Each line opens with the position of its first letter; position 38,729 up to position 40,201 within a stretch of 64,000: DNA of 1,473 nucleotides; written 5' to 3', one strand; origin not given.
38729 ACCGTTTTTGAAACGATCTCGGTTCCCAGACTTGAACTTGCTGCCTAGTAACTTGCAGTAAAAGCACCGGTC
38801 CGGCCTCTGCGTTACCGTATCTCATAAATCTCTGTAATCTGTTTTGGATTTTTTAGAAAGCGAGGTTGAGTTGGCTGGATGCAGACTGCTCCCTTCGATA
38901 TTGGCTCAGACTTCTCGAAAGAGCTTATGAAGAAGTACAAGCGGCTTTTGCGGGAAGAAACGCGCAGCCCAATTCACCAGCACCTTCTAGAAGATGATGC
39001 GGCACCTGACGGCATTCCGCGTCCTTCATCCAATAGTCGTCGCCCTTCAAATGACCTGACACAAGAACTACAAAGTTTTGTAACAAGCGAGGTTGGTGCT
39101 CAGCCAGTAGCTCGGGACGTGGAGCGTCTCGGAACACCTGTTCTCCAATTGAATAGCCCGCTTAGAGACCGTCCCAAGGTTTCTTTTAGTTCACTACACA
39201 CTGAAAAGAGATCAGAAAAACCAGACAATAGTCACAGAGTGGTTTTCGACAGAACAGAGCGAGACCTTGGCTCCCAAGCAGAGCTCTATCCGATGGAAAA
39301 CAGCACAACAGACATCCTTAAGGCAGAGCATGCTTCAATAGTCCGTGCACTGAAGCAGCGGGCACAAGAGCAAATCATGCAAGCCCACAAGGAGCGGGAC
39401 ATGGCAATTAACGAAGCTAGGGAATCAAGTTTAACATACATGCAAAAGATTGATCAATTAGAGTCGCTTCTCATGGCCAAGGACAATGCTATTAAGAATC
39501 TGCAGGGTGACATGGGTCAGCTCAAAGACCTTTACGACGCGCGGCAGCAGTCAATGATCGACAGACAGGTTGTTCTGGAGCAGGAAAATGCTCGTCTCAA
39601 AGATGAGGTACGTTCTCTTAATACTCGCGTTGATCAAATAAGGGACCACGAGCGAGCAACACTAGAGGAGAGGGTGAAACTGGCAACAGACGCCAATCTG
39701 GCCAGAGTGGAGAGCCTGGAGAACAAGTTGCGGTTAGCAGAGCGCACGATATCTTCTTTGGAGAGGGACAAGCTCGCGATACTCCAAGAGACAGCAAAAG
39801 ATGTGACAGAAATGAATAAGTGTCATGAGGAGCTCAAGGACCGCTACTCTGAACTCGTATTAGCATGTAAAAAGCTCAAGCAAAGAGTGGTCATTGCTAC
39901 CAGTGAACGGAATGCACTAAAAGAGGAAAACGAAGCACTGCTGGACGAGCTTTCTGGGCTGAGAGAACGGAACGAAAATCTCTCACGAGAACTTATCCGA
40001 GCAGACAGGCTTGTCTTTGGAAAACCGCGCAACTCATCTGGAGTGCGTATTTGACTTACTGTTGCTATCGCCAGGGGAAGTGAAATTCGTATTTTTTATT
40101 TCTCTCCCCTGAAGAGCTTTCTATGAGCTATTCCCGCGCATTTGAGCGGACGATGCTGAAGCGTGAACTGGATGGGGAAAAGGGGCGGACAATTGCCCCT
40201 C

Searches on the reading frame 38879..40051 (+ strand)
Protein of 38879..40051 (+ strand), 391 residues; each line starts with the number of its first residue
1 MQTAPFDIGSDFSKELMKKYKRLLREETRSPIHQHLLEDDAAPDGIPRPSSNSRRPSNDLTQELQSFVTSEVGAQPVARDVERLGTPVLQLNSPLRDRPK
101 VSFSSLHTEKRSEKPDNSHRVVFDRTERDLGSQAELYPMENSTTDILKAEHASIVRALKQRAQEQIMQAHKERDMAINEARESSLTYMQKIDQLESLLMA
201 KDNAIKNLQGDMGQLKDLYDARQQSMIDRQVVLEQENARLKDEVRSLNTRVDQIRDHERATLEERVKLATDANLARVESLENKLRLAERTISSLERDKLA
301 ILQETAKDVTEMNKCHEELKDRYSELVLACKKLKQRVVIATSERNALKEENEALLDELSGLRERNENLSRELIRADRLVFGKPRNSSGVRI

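Call 5: search_protein_families(library=pfam, proteins=[window:38879-40051:+], max_evalue=1)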
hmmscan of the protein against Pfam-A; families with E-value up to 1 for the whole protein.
window:38879-40051:+ (391 aa): 3 families
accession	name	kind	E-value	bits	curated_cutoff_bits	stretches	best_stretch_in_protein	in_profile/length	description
PF02183.23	HALZ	-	0.0033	18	28.1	1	341-364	18-41/43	Homeobox associated leucine zipper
PF20045.4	DUF6447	-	0.19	12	27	1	178-242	6-70/75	Family of unknown function (DUF6447)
PF06419.17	COG6_N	-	0.68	10.5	27.4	1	292-369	18-95/114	Conserved oligomeric complex COG6, N-terminal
